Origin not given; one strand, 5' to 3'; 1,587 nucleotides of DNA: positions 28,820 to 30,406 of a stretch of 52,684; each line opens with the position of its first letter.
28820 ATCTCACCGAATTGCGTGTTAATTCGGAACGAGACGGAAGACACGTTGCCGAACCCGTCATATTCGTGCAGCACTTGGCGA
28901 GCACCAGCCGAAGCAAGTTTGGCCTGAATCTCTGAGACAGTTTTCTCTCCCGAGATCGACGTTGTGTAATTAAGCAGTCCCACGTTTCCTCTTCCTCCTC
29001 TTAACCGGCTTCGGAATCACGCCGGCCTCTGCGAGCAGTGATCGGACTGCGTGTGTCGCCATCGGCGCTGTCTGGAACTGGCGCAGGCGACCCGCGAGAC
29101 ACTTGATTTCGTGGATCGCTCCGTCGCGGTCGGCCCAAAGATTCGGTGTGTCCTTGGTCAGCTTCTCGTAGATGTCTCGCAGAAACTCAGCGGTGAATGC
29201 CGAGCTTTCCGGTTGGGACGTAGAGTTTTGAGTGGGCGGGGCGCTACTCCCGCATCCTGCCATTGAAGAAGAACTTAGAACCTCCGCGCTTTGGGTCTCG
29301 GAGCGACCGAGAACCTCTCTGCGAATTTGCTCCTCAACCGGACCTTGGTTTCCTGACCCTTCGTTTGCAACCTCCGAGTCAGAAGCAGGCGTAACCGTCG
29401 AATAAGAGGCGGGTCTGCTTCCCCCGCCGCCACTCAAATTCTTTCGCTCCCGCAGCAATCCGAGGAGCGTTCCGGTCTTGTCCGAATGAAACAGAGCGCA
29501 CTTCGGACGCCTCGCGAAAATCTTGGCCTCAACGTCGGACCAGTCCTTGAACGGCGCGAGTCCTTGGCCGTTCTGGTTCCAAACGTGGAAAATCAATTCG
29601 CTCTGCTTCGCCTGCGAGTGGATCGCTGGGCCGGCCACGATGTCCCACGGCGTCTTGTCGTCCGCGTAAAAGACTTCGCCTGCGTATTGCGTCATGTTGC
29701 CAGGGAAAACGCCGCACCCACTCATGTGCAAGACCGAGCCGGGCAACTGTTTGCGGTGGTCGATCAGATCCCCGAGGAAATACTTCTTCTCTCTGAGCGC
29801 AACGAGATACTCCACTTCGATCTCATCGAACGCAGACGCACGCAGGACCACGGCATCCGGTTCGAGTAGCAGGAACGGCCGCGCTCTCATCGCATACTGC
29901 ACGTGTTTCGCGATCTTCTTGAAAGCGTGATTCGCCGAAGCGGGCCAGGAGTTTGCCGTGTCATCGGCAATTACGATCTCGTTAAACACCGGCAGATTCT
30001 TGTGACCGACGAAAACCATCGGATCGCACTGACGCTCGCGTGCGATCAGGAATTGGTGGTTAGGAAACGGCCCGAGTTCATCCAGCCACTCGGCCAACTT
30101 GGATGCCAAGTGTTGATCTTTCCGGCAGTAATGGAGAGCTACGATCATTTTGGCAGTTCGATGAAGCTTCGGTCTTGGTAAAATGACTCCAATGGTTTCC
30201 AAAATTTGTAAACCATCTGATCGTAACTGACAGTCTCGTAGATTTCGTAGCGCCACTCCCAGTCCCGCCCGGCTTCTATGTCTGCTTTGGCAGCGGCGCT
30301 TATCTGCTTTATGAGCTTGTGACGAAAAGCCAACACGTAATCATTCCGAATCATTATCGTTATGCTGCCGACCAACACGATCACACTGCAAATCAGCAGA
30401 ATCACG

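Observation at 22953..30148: Ten-gene phage-borne glycosyltransferase/methyltransferase cluster, a candidate autonomous methylated-glycan module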

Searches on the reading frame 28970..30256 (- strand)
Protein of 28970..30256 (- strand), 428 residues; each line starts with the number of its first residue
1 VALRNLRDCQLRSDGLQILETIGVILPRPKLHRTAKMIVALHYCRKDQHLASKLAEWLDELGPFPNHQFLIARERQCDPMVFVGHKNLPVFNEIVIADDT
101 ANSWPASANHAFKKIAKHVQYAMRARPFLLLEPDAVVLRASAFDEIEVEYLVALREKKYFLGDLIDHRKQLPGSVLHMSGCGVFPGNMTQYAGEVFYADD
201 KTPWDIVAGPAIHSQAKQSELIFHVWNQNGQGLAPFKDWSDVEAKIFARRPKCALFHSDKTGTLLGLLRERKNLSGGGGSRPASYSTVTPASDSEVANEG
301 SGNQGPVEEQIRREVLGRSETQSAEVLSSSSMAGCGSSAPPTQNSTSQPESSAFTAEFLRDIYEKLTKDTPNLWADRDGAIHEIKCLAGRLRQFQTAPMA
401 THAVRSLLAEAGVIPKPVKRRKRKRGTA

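Call 3: search_protein_families(library=pfam, proteins=[window:28970-30256:-], max_evalue=0.1)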
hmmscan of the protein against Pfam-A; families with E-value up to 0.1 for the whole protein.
window:28970-30256:- (428 aa): 1 family
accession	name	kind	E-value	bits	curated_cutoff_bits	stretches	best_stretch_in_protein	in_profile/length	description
PF12307.13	DUF3631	-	0.006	17.2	24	0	83-122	50-90/182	Protein of unknown function (DUF3631)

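Call 4: search_protein_families(library=phrogs, proteins=[window:28970-30256:-], max_evalue=0.1)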
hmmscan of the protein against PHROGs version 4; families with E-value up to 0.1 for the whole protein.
window:28970-30256:- (428 aa): 0 families

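Call 9: search_protein_families(library=ncbifam, proteins=[window:28970-30148:-], max_evalue=0.1)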
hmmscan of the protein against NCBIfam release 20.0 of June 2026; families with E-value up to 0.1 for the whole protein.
window:28970-30148:- (392 aa): 0 families

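Call 12: search_solved_structures(query=window:28970-30148:-, max_evalue=10)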
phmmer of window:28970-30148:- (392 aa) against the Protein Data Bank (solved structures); distinct sequences matched with E-value up to 10: 0.

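Call 19: find_homologous_proteins(query=window:28970-30148:-, max_evalue=0.001)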
Query window:28970-30148:- (392 aa): 11 proteins with E <= 0.001 among 8000 candidates.
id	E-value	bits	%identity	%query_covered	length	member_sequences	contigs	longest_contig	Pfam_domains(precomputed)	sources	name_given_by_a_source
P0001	8.7e-266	899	100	100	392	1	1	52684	-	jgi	jgi:hypothetical protein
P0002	1.5e-130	454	57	96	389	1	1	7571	-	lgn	-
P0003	1.9e-117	411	54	93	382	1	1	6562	-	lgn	-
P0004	4.2e-92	327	47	96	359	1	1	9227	-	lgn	-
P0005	9.2e-92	326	45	96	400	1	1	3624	-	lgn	-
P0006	2.8e-89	318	48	78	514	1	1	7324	-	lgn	-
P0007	1.8e-88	315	45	96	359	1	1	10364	-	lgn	-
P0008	1.5e-76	276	42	97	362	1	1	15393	-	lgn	-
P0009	3.3e-70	255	41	96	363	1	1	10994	-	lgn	-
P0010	2.3e-24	104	31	60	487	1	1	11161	-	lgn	-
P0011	5.9e-17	80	31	59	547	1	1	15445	-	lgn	-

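Call 20: find_encoding_contigs(protein=P0008, flank=10000, max_places=3)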
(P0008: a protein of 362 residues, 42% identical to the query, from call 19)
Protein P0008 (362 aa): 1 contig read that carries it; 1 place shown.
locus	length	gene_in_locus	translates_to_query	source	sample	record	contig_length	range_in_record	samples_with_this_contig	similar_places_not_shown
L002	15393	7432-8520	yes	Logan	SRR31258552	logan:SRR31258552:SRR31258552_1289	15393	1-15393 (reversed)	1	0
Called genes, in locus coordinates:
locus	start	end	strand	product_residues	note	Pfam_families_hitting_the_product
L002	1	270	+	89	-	?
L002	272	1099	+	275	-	-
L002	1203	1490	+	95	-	-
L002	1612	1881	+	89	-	-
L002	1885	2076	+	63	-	-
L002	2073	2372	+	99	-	-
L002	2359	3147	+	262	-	PF12961:DUF3850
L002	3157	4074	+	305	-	PF01170:UPF0020 (faint), PF01555:N6_N4_Mtase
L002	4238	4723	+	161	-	-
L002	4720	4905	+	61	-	-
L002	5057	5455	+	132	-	-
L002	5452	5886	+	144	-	-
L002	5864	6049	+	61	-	-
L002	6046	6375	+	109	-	-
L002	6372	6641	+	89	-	-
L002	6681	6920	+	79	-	-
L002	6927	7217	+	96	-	-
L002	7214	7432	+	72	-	-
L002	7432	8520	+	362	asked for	-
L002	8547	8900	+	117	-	-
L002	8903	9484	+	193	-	-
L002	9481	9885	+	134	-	-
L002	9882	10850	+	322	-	-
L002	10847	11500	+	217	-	PF13578:Methyltransf_24 (weak)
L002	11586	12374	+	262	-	-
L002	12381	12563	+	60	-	-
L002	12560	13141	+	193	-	-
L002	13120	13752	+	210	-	-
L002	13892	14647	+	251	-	-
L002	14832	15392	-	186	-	?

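Call 21: find_encoding_contigs(protein=P0011, flank=10000, max_places=3)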
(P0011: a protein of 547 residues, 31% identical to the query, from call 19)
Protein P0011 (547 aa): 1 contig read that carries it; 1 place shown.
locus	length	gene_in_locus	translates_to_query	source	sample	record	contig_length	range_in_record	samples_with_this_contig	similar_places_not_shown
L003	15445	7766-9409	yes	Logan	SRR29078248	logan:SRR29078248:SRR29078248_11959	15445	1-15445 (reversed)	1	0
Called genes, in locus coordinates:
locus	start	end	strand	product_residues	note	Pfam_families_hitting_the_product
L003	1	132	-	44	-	?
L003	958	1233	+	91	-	-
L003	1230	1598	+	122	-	-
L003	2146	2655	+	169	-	-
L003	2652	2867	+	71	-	-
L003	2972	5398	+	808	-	-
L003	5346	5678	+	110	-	-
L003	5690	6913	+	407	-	-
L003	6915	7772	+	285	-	PF25187:Acb3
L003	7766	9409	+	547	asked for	-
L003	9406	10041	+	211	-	-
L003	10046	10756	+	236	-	-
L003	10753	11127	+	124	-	-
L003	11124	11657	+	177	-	PF02779:Transket_pyr (weak)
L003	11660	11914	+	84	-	-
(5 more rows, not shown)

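Call 22: find_encoding_contigs(protein=P0010, flank=10000, max_places=3)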
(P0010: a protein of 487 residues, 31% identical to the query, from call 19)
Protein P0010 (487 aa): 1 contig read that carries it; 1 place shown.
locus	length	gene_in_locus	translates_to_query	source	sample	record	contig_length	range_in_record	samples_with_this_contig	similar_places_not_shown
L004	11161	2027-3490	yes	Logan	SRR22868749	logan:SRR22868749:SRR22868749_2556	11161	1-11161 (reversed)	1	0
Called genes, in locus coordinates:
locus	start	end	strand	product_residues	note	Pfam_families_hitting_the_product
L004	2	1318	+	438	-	?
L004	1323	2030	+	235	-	-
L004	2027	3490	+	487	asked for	-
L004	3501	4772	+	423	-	PF13578:Methyltransf_24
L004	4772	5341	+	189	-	-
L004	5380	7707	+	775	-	-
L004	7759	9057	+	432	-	-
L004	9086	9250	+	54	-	-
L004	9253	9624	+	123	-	-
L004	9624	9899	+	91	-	-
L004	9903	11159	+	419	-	?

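Call 23: find_encoding_contigs(protein=P0009, flank=10000, max_places=2)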
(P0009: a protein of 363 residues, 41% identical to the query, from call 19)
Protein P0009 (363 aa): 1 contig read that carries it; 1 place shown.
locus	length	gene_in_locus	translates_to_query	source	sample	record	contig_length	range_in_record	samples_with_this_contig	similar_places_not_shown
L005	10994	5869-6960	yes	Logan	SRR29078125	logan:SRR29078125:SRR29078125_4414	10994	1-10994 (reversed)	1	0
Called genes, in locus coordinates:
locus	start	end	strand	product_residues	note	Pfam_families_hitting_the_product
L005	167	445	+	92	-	-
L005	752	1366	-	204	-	-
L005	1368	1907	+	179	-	-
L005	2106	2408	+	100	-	-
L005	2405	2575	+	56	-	-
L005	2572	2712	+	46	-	-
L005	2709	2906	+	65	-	-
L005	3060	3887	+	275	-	-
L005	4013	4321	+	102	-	-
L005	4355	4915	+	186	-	-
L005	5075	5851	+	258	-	-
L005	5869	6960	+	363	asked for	-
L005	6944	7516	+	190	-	PF13489:Methyltransf_23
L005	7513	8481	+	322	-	-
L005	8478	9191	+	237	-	PF13578:Methyltransf_24 (weak)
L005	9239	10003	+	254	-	-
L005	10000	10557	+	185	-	-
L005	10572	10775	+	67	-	-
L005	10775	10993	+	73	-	?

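Call 24: find_encoding_contigs(protein=P0007, flank=10000, max_places=2)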
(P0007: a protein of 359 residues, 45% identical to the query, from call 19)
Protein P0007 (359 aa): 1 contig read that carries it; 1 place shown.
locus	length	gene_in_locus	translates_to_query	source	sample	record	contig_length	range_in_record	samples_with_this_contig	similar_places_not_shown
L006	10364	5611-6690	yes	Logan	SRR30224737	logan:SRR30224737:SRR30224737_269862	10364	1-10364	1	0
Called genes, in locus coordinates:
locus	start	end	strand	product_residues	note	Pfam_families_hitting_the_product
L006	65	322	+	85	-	-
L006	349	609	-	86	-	-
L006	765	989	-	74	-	-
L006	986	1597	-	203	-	-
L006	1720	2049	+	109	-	-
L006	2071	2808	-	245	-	PF10979:DUF2786, PF23771:DUF7168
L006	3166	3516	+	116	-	-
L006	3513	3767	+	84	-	-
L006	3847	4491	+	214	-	-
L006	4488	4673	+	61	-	-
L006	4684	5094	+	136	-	-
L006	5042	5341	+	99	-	-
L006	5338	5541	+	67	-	-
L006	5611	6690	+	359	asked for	-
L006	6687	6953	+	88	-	-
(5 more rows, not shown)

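Call 25: find_encoding_contigs(protein=P0004, flank=10000, max_places=2)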
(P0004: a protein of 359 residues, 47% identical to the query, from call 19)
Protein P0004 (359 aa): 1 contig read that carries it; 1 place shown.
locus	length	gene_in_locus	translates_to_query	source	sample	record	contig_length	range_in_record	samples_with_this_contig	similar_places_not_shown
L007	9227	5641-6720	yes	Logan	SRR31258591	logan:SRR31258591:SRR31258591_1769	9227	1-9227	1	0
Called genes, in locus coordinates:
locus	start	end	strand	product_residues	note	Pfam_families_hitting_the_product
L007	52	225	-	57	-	-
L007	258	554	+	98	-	-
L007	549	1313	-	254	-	-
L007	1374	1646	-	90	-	-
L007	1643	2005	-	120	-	-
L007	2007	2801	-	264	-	PF04404:ERF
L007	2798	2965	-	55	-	-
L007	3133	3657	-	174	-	-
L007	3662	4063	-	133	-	-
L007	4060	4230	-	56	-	-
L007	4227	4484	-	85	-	PF27050:Phage_P22_Y8K6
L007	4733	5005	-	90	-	-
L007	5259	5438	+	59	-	-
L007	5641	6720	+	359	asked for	-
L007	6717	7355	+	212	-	-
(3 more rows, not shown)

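Call 26: find_encoding_contigs(protein=P0002, flank=10000, max_places=2)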
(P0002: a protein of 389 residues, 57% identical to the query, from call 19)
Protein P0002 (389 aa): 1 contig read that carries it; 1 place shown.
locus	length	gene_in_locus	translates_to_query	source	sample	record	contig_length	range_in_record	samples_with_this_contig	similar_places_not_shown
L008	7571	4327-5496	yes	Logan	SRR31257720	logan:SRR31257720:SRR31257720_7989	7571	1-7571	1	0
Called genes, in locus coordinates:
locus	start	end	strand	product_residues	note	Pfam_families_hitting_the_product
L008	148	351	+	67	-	-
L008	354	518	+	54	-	-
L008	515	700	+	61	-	-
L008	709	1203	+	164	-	-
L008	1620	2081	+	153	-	-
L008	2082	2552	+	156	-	-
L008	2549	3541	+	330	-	PF07505:DUF5131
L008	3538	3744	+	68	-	-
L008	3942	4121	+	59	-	-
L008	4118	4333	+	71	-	-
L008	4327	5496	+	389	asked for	-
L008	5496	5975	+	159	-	-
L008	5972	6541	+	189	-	PF13489:Methyltransf_23, PF08241:Methyltransf_11 (weak)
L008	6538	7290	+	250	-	-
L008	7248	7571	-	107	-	?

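Call 31: search_solved_structures(query=A1, max_evalue=10)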
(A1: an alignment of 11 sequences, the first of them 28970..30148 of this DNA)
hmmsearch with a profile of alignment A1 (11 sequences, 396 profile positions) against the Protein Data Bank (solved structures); distinct sequences matched with E-value up to 10: 1.
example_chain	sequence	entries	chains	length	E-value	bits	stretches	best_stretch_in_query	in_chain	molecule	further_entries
7uwq_A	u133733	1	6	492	1.2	11.7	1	104-167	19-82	AMP nucleosidase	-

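Call 54: search_protein_representatives(alignment_id=A1)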
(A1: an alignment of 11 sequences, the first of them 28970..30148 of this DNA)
Query: 11 sequences, 396 profile positions. Proteins with E-value up to 0.001 (for the whole library): 2379; up to 1e-10: 1834; up to 1e-30: 796. The best 150 are listed.
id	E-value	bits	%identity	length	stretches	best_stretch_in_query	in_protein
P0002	2.2e-172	590.3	-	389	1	1-396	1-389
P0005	1.7e-159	547.9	-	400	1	1-395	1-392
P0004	4.8e-152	523.4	-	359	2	1-257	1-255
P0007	5.4e-141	487.0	-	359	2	1-267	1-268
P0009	7.0e-138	476.7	-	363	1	1-396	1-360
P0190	1.0e-128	446.5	-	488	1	1-395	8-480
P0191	2.3e-107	376.3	-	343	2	1-267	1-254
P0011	8.0e-107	374.5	-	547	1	1-396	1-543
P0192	1.2e-105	370.6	-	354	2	1-276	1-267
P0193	4.4e-103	362.1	-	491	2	1-234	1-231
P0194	2.1e-101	356.6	-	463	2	1-234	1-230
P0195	2.0e-98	346.8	-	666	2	1-276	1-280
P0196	2.3e-98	346.6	-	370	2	1-266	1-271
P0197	4.0e-97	342.5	-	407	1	1-395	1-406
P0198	9.7e-95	334.7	-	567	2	1-236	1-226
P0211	1.0e-89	318.2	-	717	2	1-264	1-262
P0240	7.3e-81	289.0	-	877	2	1-244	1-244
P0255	2.6e-77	277.3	-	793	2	34-254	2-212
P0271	8.4e-74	265.7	-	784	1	3-234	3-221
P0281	7.7e-72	259.3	-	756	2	1-240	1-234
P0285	4.5e-71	256.8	-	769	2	1-236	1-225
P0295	1.1e-69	252.1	-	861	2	34-311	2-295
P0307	8.1e-67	242.7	-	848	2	1-250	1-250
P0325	3.2e-62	227.6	-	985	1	1-256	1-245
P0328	1.6e-60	222.0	-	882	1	1-240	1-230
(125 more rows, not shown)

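Call 55: search_protein_families(library=pfam, proteins=[P0325, P0328, P0240, P0295, P0307, P0255, P0271, P0285, P0281, P0211], max_evalue=0.01)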
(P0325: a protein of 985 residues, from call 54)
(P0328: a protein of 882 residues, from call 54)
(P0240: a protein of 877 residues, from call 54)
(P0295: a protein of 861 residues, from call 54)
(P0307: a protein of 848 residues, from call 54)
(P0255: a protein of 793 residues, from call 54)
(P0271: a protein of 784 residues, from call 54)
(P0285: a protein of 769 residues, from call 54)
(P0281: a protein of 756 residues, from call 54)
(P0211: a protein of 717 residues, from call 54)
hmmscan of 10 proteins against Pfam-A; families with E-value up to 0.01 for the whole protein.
P0325 (985 aa): 4 families
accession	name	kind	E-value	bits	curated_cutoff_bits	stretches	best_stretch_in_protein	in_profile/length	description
PF05050.19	Methyltransf_21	-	1.3e-19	71.4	22.7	1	690-856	1-172/173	Methyltransferase FkbM domain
PF02475.24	TRM5-TYW2_MTfase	-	5e-05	23.8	28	1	681-733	33-84/164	TRM5/TYW2 methyltransferase domain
PF11380.13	Stealth_CR2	-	0.00015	22.3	39.4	1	290-391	4-102/108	Stealth protein CR2, conserved region 2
PF20102.4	DUF6492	-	0.0081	15.7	22.9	0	350-472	89-206/291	Family of unknown function (DUF6492)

P0328 (882 aa): 2 families
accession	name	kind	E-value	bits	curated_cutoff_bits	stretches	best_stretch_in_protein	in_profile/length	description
PF05050.19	Methyltransf_21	-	7.5e-19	68.9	22.7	1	581-734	1-172/173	Methyltransferase FkbM domain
PF11380.13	Stealth_CR2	-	0.00025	21.6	39.4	1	276-377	4-104/108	Stealth protein CR2, conserved region 2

P0240 (877 aa): 3 families
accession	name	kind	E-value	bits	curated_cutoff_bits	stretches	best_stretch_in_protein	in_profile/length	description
PF05050.19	Methyltransf_21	-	7.8e-27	94.9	22.7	1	640-792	1-172/173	Methyltransferase FkbM domain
PF11380.13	Stealth_CR2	-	0.0016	19.1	39.4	0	311-405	4-101/108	Stealth protein CR2, conserved region 2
PF20102.4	DUF6492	-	0.0062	16.1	22.9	0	365-501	87-207/291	Family of unknown function (DUF6492)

P0295 (861 aa): 3 families
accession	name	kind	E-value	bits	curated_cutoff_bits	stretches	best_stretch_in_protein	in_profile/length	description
PF05050.19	Methyltransf_21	-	7.1e-23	82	22.7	1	604-756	1-172/173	Methyltransferase FkbM domain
PF20102.4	DUF6492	-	1.1e-05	25.2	22.9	1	380-497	87-205/291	Family of unknown function (DUF6492)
PF11380.13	Stealth_CR2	-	0.0097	16.5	39.4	0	330-420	4-101/108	Stealth protein CR2, conserved region 2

P0307 (848 aa): 2 families
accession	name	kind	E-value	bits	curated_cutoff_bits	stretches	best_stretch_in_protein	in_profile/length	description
PF05050.19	Methyltransf_21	-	3e-21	76.7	22.7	1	589-741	1-172/173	Methyltransferase FkbM domain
PF20102.4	DUF6492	-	0.0003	20.4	22.9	1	356-491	91-228/291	Family of unknown function (DUF6492)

P0255 (793 aa): 2 families
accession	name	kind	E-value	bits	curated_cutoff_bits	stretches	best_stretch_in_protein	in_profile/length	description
PF05050.19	Methyltransf_21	-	7.7e-20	72.1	22.7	1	534-688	1-172/173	Methyltransferase FkbM domain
PF20102.4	DUF6492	-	5e-06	26.2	22.9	1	272-392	85-206/291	Family of unknown function (DUF6492)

P0271 (784 aa): 4 families
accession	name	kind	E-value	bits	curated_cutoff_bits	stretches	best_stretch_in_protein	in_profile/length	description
PF13392.12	HNH_3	-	8.9e-13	48.1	24.8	1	312-357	1-46/46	HNH endonuclease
PF20102.4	DUF6492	-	7.4e-05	22.4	22.9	1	479-575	33-140/291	Family of unknown function (DUF6492)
PF04545.22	Sigma70_r4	-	0.0012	18.7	24.1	1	375-412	4-40/50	Sigma-70, region 4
PF24034.1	DUF7343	-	0.0055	17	27.6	0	393-420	19-46/62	Domain of unknown function (DUF7343)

P0285 (769 aa): 2 families
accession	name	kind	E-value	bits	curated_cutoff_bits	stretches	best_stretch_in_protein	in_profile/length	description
PF05050.19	Methyltransf_21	-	7.2e-19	69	22.7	1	539-688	1-171/173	Methyltransferase FkbM domain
PF20102.4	DUF6492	-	8.8e-09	35.3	22.9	1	246-365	20-145/291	Family of unknown function (DUF6492)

P0281 (756 aa): 1 family
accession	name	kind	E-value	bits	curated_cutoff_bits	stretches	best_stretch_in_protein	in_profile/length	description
PF20102.4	DUF6492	-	0.0018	17.9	22.9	1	564-666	86-187/291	Family of unknown function (DUF6492)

P0211 (717 aa): 2 families
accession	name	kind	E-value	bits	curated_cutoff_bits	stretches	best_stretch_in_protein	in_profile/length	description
PF20102.4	DUF6492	-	1.7e-05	24.5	22.9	1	310-386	68-136/291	Family of unknown function (DUF6492)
PF11380.13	Stealth_CR2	-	0.0065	17.1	39.4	0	292-377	9-101/108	Stealth protein CR2, conserved region 2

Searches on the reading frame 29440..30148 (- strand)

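Call 97: search_dna_similar(query=window:29440-30148:-, collection=phages, mode=protein, max_evalue=0.001, max_rows=20)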
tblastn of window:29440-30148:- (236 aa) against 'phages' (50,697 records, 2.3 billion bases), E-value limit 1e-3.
No match.

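Call 102: search_solved_structures(query=A5, max_evalue=10, show_alignments=2)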
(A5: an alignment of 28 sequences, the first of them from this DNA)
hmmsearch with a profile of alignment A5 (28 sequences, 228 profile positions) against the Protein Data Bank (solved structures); distinct sequences matched with E-value up to 10: 0.

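Call 103: search_protein_families(library=pfam, alignment_id=A5, max_evalue=0.5)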
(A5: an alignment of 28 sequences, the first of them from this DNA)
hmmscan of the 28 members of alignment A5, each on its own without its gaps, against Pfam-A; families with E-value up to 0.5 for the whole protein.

A. member 1, seq(236 aa): 2 families
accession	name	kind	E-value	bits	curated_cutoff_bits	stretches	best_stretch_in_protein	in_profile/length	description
PF23330.1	zf-C2H2_14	-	0.089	12.8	27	1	123-133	11-21/30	CIZ1-like, C2H2-type zinc finger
PF12307.13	DUF3631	-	0.16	12.5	24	1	47-86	50-90/182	Protein of unknown function (DUF3631)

B. families by the number of members that match (of 28 scanned): 5 families
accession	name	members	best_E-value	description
PF22079.1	HopBA1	1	0.076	Type III effector protein HopBA1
PF23330.1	zf-C2H2_14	1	0.089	CIZ1-like, C2H2-type zinc finger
PF00357.25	Integrin_alpha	1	0.15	Integrin alpha cytoplasmic region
PF12307.13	DUF3631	1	0.16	Protein of unknown function (DUF3631)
PF12804.13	NTP_transf_3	1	0.17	MobA-like NTP transferase domain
